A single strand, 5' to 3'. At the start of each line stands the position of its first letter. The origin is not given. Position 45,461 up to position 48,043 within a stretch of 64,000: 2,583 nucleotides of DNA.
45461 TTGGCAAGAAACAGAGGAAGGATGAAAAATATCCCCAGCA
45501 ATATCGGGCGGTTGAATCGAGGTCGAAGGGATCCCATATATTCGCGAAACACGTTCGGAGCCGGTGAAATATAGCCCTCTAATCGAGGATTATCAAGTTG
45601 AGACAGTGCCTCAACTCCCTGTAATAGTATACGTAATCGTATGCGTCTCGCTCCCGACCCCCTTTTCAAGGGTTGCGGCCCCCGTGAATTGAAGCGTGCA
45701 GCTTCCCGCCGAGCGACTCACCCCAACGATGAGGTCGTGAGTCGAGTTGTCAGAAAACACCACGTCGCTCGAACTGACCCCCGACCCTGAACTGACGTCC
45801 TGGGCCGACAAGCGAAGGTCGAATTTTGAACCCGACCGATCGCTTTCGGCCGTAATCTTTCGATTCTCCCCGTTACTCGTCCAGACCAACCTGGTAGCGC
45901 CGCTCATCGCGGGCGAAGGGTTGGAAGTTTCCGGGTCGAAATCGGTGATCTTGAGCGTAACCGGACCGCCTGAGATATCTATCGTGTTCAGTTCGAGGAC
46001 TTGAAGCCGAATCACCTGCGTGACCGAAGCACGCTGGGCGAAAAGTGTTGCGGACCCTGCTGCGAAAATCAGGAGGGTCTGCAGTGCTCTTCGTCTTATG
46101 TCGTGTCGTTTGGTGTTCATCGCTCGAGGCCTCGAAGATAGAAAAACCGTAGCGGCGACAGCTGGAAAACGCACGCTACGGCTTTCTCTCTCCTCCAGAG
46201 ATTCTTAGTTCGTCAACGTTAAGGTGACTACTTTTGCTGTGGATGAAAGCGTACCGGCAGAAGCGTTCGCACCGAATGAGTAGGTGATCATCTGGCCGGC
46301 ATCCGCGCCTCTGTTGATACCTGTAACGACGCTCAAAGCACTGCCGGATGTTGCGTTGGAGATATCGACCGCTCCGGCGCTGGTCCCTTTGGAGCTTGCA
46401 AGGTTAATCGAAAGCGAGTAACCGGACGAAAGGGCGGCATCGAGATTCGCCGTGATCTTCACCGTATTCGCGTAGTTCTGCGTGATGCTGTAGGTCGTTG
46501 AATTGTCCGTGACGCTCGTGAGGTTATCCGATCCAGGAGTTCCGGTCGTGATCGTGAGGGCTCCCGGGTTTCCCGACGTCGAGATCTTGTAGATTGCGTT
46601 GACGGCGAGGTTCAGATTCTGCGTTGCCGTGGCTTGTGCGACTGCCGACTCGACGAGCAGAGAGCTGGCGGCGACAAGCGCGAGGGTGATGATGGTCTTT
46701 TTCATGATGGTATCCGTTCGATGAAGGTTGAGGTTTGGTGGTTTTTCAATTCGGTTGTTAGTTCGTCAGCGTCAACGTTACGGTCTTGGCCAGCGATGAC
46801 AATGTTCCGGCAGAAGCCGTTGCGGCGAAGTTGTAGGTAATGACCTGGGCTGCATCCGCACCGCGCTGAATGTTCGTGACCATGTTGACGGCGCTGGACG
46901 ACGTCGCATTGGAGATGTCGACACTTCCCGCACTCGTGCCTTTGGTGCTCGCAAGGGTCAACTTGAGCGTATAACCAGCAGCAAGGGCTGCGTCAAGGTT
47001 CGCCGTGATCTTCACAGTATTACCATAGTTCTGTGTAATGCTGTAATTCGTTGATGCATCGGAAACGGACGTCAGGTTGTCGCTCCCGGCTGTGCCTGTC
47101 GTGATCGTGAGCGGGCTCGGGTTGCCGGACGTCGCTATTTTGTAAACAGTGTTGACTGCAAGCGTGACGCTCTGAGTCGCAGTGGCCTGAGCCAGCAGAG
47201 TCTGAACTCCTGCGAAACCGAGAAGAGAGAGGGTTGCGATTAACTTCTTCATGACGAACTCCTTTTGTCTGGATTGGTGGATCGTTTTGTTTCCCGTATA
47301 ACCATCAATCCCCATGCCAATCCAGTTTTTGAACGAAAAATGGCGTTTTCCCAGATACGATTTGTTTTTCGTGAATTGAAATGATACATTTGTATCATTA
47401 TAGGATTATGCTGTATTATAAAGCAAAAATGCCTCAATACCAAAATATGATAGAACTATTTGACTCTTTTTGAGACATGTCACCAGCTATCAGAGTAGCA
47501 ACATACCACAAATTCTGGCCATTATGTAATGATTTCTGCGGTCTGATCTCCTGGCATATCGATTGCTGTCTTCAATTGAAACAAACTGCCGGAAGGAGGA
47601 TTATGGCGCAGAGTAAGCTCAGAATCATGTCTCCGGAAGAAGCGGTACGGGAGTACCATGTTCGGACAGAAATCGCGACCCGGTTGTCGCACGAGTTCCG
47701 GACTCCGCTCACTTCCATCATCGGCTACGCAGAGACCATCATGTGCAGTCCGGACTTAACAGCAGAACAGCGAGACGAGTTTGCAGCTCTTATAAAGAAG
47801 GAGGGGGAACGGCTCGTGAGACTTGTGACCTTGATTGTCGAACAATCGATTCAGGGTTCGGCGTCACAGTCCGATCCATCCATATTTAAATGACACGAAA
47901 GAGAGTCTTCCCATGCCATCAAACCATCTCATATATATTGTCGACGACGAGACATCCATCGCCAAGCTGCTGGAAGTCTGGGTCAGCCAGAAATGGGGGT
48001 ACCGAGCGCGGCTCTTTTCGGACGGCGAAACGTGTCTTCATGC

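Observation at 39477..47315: Nine-gene locus of seven small secreted Thr/Ser/Ala-rich pilin-like proteins with an usher-like outer-membrane protein and a periplasmic Ig-fold protein: candidate undescribed fimbria or surface-fibre assembly system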

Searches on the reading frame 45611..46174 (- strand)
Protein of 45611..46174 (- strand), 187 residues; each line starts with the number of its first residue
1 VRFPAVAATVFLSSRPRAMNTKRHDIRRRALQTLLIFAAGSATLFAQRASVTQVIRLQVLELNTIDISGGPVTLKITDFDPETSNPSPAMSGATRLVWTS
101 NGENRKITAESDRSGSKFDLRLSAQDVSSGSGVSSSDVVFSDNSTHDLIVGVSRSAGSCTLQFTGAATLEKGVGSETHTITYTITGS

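Call 3: search_protein_families(library=pfam, proteins=[window:45611-46174:-], max_evalue=1)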
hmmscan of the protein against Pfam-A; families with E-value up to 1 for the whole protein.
window:45611-46174:- (187 aa): 1 family
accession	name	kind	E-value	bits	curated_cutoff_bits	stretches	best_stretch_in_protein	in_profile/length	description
PF00739.24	X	-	0.0011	19.5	27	1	111-175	23-85/142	Trans-activation protein X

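Call 4: search_protein_families(library=ncbifam, proteins=[window:45611-46174:-], max_evalue=1)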
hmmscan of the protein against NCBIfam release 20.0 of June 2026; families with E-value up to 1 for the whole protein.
window:45611-46174:- (187 aa): 1 family
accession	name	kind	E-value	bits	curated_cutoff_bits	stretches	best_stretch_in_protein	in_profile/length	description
NF001223.0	PRK00202.1-1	equivalog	0.13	12.2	131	1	18-47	4-33/146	transcription antitermination factor NusB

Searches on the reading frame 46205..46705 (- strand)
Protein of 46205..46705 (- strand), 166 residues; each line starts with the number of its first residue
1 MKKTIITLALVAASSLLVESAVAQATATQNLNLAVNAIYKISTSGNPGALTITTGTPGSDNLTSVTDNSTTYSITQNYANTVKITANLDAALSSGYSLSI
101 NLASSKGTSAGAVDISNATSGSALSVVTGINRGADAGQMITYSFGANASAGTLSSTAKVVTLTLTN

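Call 3: search_protein_families(library=pfam, proteins=[window:46205-46705:-], max_evalue=1)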
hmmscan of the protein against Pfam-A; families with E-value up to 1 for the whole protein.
window:46205-46705:- (166 aa): 1 family
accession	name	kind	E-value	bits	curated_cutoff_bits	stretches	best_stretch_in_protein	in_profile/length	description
PF18648.8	ADPRTs_Tse2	-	0.24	12.5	26.6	1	44-92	78-125/137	Tse2 ADP-ribosyltransferase toxin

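Call 4: search_protein_families(library=ncbifam, proteins=[window:46205-46705:-], max_evalue=1)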
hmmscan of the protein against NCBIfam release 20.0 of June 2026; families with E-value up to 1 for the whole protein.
window:46205-46705:- (166 aa): 1 family
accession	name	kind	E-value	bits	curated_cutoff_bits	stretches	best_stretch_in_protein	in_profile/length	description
NF010545.0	PRK13935.1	equivalog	0.21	10.8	365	0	104-145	66-109/254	stationary phase survival protein SurE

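Call 5: find_homologous_proteins(query=window:46205-46705:-)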
Query window:46205-46705:- (166 aa): 560 proteins with E <= 0.001 among 1077 candidates; the best 120 are listed.
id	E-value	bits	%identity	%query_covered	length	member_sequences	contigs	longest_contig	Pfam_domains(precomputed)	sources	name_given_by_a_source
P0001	1.3e-86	305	100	100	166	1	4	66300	-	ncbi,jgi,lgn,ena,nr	ncbi:MAG TPA: hypothetical protein VMM57_01640 [Bacteroidota bacterium]|nr:hypothetical protein [Bac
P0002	7.6e-65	235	79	100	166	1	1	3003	-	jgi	jgi:hypothetical protein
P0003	9.5e-65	235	78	100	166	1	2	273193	-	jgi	jgi:hypothetical protein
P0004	1.2e-64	234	77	93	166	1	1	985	-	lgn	-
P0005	1.3e-64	234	77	100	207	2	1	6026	-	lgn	-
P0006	1.5e-64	234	78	100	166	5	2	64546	-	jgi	jgi:hypothetical protein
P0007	2.8e-64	233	77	100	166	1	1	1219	-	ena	-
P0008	3.5e-64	233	80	98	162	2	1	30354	-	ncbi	-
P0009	4.8e-64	232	77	100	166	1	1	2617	-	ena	-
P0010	9.7e-64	231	79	100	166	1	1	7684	-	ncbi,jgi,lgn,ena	-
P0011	1.1e-63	231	77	100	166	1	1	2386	-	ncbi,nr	ncbi:MAG TPA: hypothetical protein VMM37_04890 [Bacteroidota bacterium]|nr:hypothetical protein [Bac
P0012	1.2e-63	231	78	100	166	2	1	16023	-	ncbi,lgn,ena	-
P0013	2.4e-63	230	77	100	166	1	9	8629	-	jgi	jgi:hypothetical protein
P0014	3.6e-63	229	78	100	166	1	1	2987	-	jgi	jgi:hypothetical protein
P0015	4.5e-63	229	77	100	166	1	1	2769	-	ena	-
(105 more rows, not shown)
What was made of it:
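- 46205..46705 (-): g2, major-type subunit (166 aa). 560 homologues, the best 120 listed being 70-82% identical (call 5).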

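Call 10: find_encoding_contigs(protein=window:46205-46705:-, flank=10000, max_places=4)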
Protein window:46205-46705:- (166 aa): 10 contigs read that carry it; 4 places shown.
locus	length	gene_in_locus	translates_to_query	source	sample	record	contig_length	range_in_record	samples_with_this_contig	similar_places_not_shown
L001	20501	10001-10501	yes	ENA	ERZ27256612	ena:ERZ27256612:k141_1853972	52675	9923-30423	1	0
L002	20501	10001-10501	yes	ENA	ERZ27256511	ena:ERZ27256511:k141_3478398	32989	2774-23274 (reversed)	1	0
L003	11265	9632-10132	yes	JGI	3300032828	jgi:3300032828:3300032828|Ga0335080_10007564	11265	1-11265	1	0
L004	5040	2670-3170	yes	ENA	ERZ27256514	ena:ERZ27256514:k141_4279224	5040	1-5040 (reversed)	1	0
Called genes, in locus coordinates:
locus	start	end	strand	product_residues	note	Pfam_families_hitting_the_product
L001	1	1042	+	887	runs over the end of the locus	PF00072:Response_reg, PF00989:PAS, PF08447:PAS_3, PF08448:PAS_4, PF00989:PAS, PF08448:PAS_4, PF13426:PAS_9, PF08447:PAS_3, +10 more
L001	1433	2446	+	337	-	PF00487:FA_desaturase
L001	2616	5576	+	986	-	PF07494:Reg_prop (faint), PF07495:Y_Y_Y (weak), PF07730:HisKA_3, PF02518:HATPase_c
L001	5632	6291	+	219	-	PF00072:Response_reg, PF00196:GerE, PF13384:HTH_23 (faint)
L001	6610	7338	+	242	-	-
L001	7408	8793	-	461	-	PF00072:Response_reg, PF00158:Sigma54_activat, PF14532:Sigma54_activ_2, PF00004:AAA (weak), PF07728:AAA_5 (weak), PF25601:AAA_lid_14, PF02954:HTH_8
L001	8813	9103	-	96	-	PF00512:HisKA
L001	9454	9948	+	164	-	-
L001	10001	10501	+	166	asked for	-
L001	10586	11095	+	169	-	-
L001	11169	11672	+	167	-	-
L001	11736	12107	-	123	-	-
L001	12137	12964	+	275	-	-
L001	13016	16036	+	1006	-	PF11614:FixG_C (faint), PF13620:CarboxypepD_reg (weak), PF05036:SPOR (weak)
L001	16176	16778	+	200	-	-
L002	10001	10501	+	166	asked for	-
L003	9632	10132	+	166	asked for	-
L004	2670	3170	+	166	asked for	-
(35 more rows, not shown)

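Call 21: search_solved_structures(query=A2, max_evalue=10, show_alignments=2)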
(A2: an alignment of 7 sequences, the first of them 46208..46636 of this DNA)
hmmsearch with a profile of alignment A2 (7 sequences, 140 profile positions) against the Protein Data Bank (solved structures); distinct sequences matched with E-value up to 10: 1.
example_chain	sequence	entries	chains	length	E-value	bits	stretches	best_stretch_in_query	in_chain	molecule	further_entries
8vur_H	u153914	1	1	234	0.072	16.5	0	57-81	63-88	003-102 Heavy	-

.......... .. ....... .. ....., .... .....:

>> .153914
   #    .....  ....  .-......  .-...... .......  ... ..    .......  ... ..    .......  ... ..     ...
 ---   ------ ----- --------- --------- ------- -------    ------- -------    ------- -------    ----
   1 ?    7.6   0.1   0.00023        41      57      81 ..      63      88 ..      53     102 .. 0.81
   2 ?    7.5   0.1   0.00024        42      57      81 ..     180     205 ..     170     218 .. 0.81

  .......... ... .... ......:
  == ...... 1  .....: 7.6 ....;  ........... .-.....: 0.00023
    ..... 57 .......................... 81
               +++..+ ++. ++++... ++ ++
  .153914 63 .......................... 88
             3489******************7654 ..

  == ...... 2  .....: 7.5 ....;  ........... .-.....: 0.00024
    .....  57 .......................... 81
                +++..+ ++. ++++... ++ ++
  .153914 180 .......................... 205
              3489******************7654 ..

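Call 24: search_protein_representatives(alignment_id=A2)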
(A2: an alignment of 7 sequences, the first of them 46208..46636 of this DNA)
Query: 7 sequences, 140 profile positions. Proteins with E-value up to 0.001 (for the whole library): 1471; up to 1e-10: 704; up to 1e-30: 1. The best 150 are listed.
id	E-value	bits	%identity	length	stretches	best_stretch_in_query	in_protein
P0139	2.4e-32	128.2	-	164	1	2-140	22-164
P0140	1.4e-30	122.6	-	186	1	4-140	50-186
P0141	3.1e-30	121.4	-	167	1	2-140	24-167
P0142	1.0e-28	116.5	-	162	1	2-140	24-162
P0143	2.8e-28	115.1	-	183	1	2-140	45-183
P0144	7.0e-28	113.8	-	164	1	4-139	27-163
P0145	1.4e-27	112.8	-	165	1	4-139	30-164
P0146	1.8e-27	112.5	-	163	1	4-139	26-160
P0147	2.1e-27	112.3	-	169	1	1-139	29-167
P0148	2.9e-27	111.8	-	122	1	20-140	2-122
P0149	3.3e-27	111.6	-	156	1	5-140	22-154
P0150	4.1e-27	111.3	-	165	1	4-140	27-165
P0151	5.2e-27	111.0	-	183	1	3-140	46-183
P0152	8.7e-27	110.3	-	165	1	2-139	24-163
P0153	1.8e-26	109.2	-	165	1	4-139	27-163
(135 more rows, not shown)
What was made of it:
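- The family comprises 1,471 clusters at 50% identity, all of about 150-190 aa (call 24).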

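Call 27: search_protein_families(library=pfam, alignment_id=A3, max_evalue=0.1)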
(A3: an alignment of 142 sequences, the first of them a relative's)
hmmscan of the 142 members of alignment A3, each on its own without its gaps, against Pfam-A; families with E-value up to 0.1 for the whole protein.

A. member 1, P0139 (164 aa): 0 families

B. families by the number of members that match (of 142 scanned): 52 families (the first 25 are shown)
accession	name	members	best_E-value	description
PF25484.1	DUF7907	2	0.0041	Domain of unknown function (DUF7907)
PF23379.1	DUF7096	2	0.039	Domain of unknown function (DUF7096)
PF25549.1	DUF7927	1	0.00089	Domain of unknown function (DUF7927)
PF19631.4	Trypco2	1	0.0011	Trypsin-co-occurring domain 2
PF10824.14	T7SS_ESX_EspC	1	0.0014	Excreted virulence factor EspC, type VII ESX diderm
PF21015.2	Ybfg_C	1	0.0034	Ybfg C-terminal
PF13753.12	SWM_repeat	1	0.0035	Putative flagellar system-associated repeat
PF15004.11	MYEOV2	1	0.0086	Myeloma-overexpressed-like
PF11476.16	TgMIC1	1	0.0094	Toxoplasma gondii micronemal protein 1 TgMIC1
PF18683.7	ChiW_Ig_like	1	0.013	Chitinase W immunoglobulin-like domain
PF14343.11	PrcB_C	1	0.015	PrcB C-terminal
PF16318.11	DUF4957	1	0.017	Domain of unknown function (DUF4957)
PF12296.13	HsbA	1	0.018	Hydrophobic surface binding protein A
PF21592.3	Bc2l-C_N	1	0.019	Bc2l-C, N-terminal domain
PF10099.14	RskA_C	1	0.021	Anti-sigma-K factor rskA, C-terminal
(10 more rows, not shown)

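Call 28: predict_structure(alignment_id=A1)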
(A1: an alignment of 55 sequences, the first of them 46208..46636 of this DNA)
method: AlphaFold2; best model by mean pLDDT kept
length: 143 residues; sequences in the alignment: 55
mean_pLDDT: 84.6   pTM: 0.75
mean pLDDT of the five models: 84.6, 58.4, 58.4, 55.4, 39.9
residues with pLDDT >= 90: 66; 70-90: 57; 50-70: 18; < 50: 2
segments of 3 or more residues with pLDDT < 50: none
pLDDT, mean of each block of 10 residues (from residue 1): 60 77 84 75 92 78 94 92 92 94 89 90 78 89 85
secondary structure, 60 per line:
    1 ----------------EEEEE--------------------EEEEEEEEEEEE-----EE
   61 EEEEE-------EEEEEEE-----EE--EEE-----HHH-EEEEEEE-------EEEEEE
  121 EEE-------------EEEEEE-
elements in order: E17-21 E42-53 E59-65 E73-79 E89-91 E101-107 E115-123 E137-142
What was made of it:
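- On Chaperone-usher pathway (subunits): Caveat: only one of the five models was confident (call 28). Residues 1-16 are unstructured in the model (call 28).
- On Type IV pilins: The model is all-beta (call 28).
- Subunit fold: the AlphaFold model is all-beta with residues 1-16 unstructured (call 28). The model is a globular beta-sandwich (call 28).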

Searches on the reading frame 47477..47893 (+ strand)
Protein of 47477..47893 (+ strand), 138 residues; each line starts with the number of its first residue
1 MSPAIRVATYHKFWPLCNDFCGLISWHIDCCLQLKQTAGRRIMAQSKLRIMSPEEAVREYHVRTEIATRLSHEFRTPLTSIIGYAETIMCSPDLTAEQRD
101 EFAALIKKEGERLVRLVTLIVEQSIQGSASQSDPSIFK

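Call 9: search_protein_families(library=pfam, proteins=[window:47477-47893:+], max_evalue=0.001)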
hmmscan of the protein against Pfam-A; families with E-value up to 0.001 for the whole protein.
window:47477-47893:+ (138 aa): 1 family
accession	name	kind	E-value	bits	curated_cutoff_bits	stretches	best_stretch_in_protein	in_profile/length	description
PF00512.31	HisKA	-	4.3e-12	46.3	26.9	1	63-118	2-55/66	His Kinase A (phospho-acceptor) domain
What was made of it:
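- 47603..47893 (+): 96-aa HisKA (DHp-only) protein, divergent from the fibre operon. Pfam HisKA only (call 9).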
